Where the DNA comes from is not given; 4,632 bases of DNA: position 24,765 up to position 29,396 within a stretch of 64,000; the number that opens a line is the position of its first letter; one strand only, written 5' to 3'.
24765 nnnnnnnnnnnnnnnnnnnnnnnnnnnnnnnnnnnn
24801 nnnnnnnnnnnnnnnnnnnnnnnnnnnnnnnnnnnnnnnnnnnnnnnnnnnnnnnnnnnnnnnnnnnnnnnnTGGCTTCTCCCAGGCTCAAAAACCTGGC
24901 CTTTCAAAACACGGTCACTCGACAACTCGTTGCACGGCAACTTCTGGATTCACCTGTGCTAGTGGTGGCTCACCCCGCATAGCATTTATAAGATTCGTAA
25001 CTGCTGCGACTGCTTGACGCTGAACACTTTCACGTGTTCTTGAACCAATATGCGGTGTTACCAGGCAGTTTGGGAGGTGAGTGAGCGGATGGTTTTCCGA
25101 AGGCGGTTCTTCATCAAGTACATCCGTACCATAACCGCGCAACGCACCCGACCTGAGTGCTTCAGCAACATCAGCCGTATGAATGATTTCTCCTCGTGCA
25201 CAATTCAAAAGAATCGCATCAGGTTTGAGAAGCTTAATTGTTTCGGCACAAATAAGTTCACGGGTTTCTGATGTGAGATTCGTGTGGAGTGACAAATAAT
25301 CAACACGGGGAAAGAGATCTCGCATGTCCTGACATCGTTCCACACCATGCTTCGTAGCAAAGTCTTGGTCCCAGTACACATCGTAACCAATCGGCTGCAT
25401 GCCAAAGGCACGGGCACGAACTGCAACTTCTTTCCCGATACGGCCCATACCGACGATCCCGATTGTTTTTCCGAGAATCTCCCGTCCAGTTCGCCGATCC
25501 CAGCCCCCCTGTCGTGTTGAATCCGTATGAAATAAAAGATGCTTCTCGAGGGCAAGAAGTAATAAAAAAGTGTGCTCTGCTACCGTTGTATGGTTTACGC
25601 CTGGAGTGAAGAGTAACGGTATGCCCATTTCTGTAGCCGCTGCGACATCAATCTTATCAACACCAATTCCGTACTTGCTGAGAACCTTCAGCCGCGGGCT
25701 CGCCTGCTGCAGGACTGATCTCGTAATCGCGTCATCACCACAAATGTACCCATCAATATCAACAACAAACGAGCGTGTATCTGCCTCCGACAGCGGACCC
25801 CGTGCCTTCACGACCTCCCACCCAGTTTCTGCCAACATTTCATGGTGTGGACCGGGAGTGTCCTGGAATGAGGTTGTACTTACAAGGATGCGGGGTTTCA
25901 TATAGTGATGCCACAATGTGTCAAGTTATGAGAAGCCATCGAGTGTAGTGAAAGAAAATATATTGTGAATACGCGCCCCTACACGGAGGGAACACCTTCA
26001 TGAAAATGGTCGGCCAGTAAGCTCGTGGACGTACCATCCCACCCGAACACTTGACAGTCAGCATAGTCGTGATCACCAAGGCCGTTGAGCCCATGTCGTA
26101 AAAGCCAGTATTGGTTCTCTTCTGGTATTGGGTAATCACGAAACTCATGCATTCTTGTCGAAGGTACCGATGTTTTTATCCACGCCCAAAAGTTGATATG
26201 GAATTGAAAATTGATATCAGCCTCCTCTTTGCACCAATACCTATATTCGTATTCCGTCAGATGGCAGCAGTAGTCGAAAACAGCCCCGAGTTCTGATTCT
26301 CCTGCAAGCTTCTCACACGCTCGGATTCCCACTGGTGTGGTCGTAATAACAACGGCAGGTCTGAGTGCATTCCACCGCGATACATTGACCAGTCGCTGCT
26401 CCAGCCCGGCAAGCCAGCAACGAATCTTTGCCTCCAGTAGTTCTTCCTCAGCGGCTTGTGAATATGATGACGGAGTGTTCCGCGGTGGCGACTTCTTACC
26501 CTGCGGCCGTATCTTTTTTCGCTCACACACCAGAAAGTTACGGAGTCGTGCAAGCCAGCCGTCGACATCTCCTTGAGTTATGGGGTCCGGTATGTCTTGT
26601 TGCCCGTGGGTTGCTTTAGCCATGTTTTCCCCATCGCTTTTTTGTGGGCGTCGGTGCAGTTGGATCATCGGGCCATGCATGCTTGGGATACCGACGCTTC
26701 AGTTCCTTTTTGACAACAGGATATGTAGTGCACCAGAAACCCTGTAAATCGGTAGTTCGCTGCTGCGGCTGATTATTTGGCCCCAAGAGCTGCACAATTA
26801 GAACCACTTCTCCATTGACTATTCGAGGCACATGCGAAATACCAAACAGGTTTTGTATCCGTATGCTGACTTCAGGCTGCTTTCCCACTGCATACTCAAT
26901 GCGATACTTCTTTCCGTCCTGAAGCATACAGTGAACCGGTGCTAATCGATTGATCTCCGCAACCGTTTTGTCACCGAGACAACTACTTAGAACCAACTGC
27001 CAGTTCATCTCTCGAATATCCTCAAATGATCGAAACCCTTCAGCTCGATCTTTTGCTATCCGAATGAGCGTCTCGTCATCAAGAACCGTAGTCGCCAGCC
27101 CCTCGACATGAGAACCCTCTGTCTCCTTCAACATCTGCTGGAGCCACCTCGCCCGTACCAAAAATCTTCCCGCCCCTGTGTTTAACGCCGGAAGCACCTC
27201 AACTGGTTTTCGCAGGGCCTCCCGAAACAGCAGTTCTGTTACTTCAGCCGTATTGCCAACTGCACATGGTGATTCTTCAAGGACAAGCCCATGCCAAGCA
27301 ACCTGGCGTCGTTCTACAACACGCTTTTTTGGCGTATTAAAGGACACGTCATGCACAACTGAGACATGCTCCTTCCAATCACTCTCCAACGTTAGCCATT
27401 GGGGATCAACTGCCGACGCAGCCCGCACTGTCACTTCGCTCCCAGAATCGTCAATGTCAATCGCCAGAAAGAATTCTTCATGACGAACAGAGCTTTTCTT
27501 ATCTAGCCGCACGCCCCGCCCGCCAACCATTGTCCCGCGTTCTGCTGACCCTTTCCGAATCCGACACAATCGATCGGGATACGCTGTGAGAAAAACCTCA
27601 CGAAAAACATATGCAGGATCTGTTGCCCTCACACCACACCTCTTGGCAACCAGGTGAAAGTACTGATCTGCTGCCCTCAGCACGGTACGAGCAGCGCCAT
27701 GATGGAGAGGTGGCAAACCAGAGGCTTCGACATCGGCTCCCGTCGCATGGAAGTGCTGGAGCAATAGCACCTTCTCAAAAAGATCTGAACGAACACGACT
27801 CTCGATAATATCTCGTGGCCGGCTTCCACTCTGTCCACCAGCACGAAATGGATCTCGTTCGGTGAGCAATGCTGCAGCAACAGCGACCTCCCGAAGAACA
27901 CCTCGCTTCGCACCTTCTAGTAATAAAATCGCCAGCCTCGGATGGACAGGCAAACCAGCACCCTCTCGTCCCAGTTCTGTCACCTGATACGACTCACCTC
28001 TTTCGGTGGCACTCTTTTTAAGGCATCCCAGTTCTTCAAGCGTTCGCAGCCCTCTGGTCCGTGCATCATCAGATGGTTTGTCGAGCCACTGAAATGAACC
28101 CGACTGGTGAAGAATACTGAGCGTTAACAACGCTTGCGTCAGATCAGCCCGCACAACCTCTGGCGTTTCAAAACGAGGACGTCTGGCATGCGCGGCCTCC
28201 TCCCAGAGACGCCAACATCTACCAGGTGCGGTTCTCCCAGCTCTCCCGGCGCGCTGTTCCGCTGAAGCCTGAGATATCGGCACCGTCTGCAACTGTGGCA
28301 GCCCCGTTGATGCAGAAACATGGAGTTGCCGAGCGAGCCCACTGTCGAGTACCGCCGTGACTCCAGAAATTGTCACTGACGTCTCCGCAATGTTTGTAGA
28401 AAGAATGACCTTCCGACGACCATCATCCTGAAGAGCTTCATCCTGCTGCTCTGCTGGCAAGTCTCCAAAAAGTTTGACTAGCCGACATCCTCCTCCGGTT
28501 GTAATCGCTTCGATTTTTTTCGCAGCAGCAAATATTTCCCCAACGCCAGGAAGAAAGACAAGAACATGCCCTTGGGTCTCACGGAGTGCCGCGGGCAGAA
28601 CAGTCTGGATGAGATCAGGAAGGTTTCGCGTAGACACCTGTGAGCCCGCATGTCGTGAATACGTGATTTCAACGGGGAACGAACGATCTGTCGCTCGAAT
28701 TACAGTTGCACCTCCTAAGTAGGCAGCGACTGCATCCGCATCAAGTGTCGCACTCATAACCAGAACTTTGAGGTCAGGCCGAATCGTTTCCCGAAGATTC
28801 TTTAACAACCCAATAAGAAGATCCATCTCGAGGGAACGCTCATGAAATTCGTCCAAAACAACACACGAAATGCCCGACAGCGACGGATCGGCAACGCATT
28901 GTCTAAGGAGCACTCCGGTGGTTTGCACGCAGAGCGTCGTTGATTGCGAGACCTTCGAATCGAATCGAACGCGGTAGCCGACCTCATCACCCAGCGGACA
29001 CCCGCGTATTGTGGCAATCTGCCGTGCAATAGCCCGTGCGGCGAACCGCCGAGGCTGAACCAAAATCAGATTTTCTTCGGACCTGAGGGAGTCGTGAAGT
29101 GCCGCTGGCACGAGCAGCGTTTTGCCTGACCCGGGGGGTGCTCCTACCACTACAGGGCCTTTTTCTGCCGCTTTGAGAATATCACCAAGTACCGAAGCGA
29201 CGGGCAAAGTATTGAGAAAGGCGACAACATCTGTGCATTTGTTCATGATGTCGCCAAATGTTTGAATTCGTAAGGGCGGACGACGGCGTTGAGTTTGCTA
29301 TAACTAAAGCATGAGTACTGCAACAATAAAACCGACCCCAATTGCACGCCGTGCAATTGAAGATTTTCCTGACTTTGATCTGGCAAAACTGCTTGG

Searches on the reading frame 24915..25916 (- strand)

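Call 37: search_protein_families(library=pfam, proteins=[window:24915-25916:-], max_evalue=0.00001)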
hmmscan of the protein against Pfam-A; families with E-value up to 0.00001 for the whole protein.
window:24915-25916:- (333 aa): 2 families
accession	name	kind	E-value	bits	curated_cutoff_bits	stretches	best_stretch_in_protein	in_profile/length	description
PF02826.25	2-Hacid_dh_C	-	6.5e-55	185.7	25.1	1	118-291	2-178/178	D-isomer specific 2-hydroxyacid dehydrogenase, NAD binding domain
PF00389.36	2-Hacid_dh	-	1.6e-22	80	24.6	1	36-323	22-134/134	D-isomer specific 2-hydroxyacid dehydrogenase, catalytic domain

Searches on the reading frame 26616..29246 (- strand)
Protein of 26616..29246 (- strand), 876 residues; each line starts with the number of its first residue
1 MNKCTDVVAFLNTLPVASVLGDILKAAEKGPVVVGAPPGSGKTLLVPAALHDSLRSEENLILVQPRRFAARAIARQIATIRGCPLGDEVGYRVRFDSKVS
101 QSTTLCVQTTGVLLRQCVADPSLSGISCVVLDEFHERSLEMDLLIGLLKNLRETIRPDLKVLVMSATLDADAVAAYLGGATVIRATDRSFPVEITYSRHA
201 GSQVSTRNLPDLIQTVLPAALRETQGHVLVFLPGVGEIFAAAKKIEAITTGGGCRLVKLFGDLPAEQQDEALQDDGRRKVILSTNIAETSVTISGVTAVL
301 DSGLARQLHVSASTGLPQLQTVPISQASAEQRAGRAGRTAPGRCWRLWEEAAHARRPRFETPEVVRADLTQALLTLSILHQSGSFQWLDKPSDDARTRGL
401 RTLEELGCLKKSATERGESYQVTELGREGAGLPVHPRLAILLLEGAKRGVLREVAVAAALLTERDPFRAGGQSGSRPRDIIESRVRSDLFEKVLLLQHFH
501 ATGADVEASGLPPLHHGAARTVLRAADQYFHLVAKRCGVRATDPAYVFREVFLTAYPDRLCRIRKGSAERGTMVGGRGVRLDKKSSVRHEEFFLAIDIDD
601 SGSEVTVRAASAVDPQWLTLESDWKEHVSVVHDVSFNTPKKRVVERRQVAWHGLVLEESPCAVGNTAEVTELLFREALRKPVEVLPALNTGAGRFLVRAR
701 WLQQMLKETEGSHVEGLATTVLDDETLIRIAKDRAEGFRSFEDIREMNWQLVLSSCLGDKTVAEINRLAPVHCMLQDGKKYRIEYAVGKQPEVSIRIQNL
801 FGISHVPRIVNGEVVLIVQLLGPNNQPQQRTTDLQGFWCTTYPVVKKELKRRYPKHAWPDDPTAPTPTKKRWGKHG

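Call 37: search_protein_families(library=pfam, proteins=[window:26616-29246:-], max_evalue=0.00001)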
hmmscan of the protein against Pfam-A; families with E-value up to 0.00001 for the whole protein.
window:26616-29246:- (876 aa): 3 families
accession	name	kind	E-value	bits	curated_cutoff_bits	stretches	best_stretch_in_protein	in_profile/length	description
PF08482.15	HrpB_C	-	5.1e-37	127.6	25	1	735-862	6-133/133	ATP-dependent helicase C-terminal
PF00270.35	DEAD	-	4.7e-11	43.1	26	1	28-170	13-162/167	DEAD/DEAH box helicase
PF00271.37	Helicase_C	-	5e-11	43.3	23.5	1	217-339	10-109/110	Helicase conserved C-terminal domain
